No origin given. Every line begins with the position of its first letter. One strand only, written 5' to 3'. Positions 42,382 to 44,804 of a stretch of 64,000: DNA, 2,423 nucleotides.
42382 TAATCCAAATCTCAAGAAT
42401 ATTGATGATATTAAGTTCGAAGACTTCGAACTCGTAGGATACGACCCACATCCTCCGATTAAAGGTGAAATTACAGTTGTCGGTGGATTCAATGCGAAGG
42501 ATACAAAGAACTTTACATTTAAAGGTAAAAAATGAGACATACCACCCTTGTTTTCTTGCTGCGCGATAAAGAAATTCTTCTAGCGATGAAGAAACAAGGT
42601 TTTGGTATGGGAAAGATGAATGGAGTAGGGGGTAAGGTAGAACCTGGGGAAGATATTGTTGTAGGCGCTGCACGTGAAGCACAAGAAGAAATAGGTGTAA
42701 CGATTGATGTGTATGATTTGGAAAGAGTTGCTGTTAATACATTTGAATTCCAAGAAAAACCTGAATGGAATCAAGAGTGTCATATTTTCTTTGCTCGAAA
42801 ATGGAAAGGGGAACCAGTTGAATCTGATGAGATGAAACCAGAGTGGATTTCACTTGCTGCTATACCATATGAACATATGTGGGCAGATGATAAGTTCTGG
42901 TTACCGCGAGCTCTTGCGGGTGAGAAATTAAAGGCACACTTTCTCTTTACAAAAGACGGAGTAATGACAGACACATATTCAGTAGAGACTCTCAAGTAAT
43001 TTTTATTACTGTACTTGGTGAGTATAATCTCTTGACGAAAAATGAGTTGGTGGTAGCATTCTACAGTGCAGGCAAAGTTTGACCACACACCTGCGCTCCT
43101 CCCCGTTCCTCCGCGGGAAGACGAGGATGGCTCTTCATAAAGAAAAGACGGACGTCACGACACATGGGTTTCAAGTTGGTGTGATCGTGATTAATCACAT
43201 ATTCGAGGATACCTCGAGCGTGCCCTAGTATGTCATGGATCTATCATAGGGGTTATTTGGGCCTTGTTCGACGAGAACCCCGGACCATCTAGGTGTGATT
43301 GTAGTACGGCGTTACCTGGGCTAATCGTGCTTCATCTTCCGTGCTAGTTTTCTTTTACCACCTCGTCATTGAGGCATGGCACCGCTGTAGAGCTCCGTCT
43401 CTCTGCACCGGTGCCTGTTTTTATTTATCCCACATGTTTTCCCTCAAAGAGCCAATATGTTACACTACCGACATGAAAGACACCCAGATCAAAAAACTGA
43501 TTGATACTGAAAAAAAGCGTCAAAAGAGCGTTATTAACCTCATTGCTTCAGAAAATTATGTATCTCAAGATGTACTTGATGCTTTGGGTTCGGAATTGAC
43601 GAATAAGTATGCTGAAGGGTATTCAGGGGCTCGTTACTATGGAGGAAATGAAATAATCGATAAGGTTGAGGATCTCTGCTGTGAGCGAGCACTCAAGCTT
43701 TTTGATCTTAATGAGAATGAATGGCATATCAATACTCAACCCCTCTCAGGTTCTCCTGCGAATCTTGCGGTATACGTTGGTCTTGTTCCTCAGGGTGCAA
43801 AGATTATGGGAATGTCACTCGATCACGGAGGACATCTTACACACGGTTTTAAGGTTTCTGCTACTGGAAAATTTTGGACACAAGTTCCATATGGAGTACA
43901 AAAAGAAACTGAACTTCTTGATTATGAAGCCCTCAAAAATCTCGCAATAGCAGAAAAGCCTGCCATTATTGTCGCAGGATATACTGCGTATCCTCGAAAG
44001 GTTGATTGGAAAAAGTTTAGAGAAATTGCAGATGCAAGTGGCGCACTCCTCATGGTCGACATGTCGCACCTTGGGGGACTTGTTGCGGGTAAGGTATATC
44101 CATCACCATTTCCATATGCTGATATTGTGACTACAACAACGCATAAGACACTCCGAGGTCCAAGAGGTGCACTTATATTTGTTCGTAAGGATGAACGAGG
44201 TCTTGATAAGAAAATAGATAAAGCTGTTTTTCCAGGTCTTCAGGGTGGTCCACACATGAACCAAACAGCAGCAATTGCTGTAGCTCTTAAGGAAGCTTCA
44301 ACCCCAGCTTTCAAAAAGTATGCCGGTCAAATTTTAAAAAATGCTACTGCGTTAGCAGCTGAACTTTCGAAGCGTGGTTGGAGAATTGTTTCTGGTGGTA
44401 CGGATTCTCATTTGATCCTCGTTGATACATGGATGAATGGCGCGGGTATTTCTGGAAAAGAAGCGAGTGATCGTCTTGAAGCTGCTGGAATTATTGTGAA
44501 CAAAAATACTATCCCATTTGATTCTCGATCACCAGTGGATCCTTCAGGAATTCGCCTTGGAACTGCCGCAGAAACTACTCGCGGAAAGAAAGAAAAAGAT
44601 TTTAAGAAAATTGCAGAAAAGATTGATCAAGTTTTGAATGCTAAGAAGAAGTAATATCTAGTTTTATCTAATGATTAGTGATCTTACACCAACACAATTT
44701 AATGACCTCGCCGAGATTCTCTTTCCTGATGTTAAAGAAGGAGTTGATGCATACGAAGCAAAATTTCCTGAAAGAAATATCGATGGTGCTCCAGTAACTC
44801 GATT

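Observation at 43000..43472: ~470-nt GC-rich, highly structured non-coding region upstream of glyA (candidate riboswitch / ncRNA)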

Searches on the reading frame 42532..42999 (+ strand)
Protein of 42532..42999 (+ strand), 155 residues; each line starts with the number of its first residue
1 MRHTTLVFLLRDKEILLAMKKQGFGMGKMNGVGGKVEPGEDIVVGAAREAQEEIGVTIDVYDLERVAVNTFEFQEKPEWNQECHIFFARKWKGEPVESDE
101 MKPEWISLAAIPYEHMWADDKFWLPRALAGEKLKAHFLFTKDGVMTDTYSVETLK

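Call 22: find_encoding_contigs(protein=window:42532-42999:+, flank=3000, max_places=10)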
Protein window:42532-42999:+ (155 aa): 2 contigs read that carry it; 1 place shown.
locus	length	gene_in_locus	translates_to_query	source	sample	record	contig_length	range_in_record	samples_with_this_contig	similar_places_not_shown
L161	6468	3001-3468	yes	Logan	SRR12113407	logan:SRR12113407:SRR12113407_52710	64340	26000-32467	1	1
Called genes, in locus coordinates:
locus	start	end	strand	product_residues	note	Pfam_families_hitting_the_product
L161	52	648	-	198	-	PF00186:DHFR_1, PF01872:RibD_C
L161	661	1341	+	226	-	PF01928:CYTH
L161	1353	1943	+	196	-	PF22769:DCD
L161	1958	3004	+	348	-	PF00303:Thymidylat_synt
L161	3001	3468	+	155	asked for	PF00293:NUDIX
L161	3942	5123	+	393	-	PF00464:SHMT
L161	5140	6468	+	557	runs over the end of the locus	PF00749:tRNA-synt_1c, PF19269:Anticodon_2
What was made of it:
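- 42532..42999 (+): Upstream neighbour: NUDIX hydrolase gene, last gene of the dcd-thyA-NUDIX run. No terminator follows its stop codon. Gene order folA / CYTH / dcd / thyA / NUDIX / gap / SHMT / GluRS in call 22.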

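Call 52: search_protein_families(library=pfam, proteins=[window:42532-42999:+], max_evalue=1)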
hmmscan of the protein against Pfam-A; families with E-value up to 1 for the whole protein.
window:42532-42999:+ (155 aa): 2 families
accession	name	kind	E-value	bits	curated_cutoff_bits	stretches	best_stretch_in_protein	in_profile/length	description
PF00293.34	NUDIX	-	6.2e-15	55.8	21.1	1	4-121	5-128/134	NUDIX domain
PF22327.2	Nudt16-like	-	0.036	14.4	27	1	27-94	33-98/161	U8 snoRNA-decapping enzyme-like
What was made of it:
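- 42532..42999 (+): Pfam NUDIX, E = 6e-15 (call 52).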

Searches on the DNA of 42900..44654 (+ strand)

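Call 4: search_rna_families(source=window, start=42900, end=43600, threshold=evalue, max_evalue=10, show_alignments=4)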
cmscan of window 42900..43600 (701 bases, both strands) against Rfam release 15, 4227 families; matches with E-value up to 10: 1.
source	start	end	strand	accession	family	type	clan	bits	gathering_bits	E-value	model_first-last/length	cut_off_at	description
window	43515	43548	-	RF01421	snoR114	Gene; snRNA; snoRNA; CD-box;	-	15.9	45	5.1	1-87/87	no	small nucleolar RNA snoR114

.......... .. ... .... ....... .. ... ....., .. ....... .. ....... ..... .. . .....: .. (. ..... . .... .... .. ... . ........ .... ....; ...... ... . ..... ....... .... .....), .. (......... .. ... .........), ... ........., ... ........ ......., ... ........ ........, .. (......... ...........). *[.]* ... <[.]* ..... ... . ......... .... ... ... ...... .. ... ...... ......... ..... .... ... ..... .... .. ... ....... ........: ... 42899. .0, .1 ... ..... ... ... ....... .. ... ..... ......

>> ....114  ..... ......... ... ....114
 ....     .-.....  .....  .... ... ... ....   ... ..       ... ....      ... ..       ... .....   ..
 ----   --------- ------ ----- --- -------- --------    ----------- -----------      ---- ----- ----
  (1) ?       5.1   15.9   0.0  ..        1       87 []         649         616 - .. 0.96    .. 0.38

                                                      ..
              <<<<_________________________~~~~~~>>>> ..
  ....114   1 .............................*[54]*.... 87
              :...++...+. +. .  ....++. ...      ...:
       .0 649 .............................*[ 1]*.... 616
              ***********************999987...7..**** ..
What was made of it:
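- On ZTP riboswitch (RF01750): No hit at E<=10 in 42900-43600 on either strand (call 4).
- Closest known: ZTP. Different: No covariance-model match even at E<=10 (call 4).
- Closest known: 6S RNA and Ms1. Different: No Rfam 6S hit at E<=10 (call 4).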

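Call 15: search_rna_families(sources=[L012, L053, L055, L001, L010, L028, L075, L046, L030, L066, L017, L018, L002, L037, L057], threshold=gathering)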
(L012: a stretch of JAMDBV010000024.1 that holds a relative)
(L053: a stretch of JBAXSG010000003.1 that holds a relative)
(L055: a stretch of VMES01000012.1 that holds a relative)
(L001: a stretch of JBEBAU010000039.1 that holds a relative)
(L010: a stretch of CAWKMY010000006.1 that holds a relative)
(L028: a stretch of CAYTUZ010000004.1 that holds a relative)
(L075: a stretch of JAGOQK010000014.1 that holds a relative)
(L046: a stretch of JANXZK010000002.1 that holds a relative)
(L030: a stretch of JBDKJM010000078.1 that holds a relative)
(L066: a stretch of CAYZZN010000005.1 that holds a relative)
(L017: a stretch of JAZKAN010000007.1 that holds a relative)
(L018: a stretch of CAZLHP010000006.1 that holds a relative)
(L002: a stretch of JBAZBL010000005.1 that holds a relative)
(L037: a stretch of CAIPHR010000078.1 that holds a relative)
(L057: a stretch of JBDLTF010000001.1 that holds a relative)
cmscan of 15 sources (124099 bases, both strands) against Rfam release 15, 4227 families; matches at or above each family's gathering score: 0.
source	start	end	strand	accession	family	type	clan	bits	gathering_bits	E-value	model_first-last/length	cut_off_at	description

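Call 40: search_rna_families(sources=[L031, L114, L102, L153, L076, L010, L028], threshold=evalue, max_evalue=10, show_alignments=3)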
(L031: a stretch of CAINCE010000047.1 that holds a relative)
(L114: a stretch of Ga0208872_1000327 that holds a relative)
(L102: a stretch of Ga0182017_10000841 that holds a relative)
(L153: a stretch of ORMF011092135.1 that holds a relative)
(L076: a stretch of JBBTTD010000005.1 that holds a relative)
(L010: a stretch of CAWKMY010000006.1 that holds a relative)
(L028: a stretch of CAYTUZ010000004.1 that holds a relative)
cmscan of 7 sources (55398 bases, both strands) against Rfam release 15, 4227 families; matches with E-value up to 10: 3.
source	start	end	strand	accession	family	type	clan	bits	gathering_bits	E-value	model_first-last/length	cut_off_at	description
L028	5385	5438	+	RF02427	SpF10_sRNA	Gene; sRNA;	-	23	60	5.8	1-57/57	no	Streptococcus sRNA SpF10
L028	9103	9150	-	RF01299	SNORD2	Gene; snRNA; snoRNA; CD-box;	CL00072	22.1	37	9.8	1-69/69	no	Small nucleolar RNA SNORD2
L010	2405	2482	+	RF02126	GHRLOS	Gene; lncRNA;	-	20.9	48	0.63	1-70/70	no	Ghrelin opposite strand RNA conserved region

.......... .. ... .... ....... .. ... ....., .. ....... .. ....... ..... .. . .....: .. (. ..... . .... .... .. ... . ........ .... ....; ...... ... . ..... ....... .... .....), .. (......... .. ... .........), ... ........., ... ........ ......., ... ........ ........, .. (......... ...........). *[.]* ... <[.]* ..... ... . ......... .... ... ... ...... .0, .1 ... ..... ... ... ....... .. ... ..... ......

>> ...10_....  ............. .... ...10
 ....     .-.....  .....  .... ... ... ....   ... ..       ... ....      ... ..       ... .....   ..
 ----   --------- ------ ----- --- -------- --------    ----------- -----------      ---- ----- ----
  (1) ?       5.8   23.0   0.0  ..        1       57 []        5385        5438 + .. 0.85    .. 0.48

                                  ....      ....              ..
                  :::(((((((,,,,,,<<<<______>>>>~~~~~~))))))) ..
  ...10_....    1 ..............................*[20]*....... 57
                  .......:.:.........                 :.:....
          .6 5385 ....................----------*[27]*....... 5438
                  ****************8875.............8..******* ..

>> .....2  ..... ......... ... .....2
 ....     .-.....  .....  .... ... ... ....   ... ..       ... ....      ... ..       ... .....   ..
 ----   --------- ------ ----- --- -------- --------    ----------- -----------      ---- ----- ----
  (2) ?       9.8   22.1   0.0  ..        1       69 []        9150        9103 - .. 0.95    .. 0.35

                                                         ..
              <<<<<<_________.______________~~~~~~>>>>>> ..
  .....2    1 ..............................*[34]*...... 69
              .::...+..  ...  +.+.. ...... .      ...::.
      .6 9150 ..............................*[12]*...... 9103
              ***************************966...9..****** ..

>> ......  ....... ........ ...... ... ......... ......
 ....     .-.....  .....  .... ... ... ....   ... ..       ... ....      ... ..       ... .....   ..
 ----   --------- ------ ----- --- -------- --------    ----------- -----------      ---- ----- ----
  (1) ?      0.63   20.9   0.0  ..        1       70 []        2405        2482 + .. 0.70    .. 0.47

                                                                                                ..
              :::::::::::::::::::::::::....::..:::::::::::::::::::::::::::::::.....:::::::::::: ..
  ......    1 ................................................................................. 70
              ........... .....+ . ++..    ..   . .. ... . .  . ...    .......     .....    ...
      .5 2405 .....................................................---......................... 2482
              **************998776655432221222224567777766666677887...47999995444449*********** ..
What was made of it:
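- On Housekeeping RNAs (RNase P RNA, tmRNA, SRP RNA, 6S RNA): Also none in 22 related loci (calls 15, 40).
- Closest known: T-box leader. Different: No T-box covariance-model hit on either strand at E<=10 (call 4), nor in relatives (calls 15, 40).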
